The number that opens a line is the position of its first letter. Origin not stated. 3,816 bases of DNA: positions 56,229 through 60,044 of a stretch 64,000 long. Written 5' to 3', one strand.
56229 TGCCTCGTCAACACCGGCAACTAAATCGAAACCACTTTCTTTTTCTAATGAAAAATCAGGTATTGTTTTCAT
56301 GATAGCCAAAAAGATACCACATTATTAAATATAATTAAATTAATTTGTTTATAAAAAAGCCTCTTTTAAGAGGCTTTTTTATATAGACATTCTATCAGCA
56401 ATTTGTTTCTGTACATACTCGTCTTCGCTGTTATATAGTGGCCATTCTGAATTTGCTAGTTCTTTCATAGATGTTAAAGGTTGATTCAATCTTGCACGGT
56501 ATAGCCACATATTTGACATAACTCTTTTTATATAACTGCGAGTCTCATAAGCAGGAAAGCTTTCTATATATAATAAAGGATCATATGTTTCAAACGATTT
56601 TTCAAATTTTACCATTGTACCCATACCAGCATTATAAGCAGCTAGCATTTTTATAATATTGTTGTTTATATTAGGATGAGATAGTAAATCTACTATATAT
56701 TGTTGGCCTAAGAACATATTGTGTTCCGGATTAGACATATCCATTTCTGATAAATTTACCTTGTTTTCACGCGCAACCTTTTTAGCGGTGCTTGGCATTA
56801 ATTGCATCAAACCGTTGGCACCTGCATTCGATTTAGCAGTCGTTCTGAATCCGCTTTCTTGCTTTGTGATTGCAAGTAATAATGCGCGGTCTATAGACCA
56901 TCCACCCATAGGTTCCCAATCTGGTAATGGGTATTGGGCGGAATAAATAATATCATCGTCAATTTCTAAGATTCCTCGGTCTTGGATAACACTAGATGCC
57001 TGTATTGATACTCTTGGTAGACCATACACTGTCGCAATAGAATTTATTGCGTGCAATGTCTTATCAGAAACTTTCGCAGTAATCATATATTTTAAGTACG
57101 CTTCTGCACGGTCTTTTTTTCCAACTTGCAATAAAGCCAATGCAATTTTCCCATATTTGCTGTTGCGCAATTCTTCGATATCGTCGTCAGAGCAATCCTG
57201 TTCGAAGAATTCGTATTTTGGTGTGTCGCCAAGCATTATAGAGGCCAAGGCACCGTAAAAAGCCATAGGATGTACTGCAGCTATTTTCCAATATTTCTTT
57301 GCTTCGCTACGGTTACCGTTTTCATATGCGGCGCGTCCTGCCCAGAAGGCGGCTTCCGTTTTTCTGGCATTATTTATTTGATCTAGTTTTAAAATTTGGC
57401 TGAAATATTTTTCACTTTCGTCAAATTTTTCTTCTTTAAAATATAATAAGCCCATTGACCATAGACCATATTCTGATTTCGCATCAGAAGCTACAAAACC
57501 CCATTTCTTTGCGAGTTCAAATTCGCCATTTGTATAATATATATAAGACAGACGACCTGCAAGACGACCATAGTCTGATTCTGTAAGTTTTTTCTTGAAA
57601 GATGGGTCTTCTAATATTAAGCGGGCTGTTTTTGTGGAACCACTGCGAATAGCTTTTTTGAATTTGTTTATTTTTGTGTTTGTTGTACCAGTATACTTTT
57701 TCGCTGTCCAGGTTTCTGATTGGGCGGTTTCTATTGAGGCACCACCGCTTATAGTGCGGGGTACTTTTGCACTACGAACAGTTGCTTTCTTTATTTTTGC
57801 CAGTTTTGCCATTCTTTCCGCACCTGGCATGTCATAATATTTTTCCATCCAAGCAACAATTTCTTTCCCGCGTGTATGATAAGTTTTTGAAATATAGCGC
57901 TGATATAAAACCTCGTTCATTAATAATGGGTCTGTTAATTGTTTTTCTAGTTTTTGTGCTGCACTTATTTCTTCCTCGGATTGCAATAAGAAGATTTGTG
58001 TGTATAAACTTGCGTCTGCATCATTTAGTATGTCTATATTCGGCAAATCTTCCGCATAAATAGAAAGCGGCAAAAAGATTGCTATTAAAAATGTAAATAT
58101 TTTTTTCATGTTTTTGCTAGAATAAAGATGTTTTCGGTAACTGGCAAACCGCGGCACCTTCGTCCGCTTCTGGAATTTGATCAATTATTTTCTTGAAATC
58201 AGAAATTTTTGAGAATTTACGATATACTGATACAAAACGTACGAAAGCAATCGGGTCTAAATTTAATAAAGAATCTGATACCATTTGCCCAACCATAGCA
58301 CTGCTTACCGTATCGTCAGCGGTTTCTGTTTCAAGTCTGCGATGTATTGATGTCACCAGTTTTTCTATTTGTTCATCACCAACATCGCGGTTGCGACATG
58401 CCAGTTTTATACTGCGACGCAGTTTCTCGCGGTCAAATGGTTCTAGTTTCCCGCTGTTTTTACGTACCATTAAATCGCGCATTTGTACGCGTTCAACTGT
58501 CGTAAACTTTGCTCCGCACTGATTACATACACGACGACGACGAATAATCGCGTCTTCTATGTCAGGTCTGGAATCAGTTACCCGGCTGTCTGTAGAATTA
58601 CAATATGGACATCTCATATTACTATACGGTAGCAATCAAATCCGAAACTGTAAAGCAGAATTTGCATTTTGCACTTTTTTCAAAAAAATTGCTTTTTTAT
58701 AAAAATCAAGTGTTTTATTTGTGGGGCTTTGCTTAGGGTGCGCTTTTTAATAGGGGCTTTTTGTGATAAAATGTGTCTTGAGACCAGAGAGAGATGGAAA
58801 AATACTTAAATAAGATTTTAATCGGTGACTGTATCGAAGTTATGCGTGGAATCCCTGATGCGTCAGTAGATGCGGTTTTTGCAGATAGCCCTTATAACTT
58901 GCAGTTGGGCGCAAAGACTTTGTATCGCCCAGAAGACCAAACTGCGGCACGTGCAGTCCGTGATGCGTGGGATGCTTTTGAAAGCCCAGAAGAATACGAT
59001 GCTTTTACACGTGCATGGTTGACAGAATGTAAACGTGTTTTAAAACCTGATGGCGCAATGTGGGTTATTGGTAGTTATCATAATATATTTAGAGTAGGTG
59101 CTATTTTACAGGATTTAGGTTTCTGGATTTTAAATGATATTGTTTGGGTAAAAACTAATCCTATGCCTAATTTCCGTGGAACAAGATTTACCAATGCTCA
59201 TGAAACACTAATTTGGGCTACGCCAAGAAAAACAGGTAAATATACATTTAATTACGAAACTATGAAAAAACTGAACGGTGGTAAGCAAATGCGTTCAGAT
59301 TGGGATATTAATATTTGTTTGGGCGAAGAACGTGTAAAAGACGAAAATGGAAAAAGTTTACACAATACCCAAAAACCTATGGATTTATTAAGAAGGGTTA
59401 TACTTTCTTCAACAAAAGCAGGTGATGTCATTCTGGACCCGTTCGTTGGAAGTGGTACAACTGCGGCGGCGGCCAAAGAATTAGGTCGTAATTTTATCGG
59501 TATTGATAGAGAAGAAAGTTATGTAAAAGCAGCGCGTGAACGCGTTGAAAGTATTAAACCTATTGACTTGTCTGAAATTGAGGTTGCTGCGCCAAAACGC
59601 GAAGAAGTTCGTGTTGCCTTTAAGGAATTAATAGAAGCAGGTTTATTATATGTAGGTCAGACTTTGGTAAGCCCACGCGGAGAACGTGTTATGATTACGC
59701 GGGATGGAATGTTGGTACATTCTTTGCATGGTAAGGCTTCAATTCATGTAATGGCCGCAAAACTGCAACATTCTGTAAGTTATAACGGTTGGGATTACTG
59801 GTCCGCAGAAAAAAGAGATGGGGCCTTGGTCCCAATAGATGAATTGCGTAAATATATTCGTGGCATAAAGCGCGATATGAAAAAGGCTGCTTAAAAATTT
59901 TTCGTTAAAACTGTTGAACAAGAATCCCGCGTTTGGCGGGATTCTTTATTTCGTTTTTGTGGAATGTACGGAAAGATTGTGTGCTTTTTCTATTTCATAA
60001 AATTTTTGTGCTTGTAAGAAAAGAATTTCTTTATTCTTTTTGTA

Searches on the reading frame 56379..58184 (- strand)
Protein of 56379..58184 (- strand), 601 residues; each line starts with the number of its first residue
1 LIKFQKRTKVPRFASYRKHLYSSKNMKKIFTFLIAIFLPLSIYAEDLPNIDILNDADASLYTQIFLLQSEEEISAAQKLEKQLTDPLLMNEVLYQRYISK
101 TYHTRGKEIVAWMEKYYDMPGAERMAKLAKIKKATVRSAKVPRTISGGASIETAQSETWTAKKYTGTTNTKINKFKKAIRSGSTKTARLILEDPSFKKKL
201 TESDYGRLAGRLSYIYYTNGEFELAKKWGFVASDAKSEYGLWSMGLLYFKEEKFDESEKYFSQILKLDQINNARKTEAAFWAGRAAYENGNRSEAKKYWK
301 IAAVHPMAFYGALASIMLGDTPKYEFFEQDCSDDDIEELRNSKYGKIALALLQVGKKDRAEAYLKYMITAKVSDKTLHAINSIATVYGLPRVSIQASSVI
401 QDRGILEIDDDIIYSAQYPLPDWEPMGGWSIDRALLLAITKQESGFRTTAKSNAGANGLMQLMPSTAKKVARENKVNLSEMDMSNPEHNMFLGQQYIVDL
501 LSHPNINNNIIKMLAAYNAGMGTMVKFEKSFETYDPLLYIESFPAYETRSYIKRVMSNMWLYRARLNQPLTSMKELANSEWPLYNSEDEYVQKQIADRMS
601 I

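Call 14: search_protein_families(library=pfam, proteins=[window:56379-58184:-], max_evalue=0.001)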
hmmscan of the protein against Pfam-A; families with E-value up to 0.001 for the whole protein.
window:56379-58184:- (601 aa): 5 families
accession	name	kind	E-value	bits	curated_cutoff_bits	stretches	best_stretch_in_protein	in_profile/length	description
PF01464.25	SLT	-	5.7e-24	84.4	21.3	1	429-531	10-108/117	Transglycosylase SLT domain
PF07719.23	TPR_2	-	1.5e-06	28.3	27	0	241-268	4-31/34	Tetratricopeptide repeat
PF13181.12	TPR_8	-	5.7e-06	26.5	25.7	0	243-269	6-32/34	Tetratricopeptide repeat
PF13432.12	TPR_16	-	2.5e-05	25.1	32.7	1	244-295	3-50/65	Tetratricopeptide repeat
PF00515.34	TPR_1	-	0.00022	21.3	27.8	1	244-269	7-32/34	Tetratricopeptide repeat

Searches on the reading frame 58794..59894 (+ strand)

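Call 72: search_protein_families(library=pfam, proteins=[window:58794-59894:+], max_evalue=0.001)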
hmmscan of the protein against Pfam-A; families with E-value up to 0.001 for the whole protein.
window:58794-59894:+ (366 aa): 6 families
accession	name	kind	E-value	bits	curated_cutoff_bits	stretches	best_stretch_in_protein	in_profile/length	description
PF01555.25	N6_N4_Mtase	-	4.3e-66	223.5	26.7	1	25-248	1-220/221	DNA methylase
PF18755.6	RAMA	-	4e-09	36.8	35.2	1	263-353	8-99/107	Restriction Enzyme Adenine Methylase Associated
PF08241.18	Methyltransf_11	-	1.4e-05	26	21.2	0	218-256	5-43/95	Methyltransferase domain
PF01170.24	UPF0020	-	1.9e-05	24.9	22.3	0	203-250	22-68/197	RMKL-like, methyltransferase domain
PF13649.12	Methyltransf_25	-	3.7e-05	24.8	27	0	213-255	1-45/97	Methyltransferase domain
PF13847.12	Methyltransf_31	-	0.00023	21.3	27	0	208-253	2-50/145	Methyltransferase domain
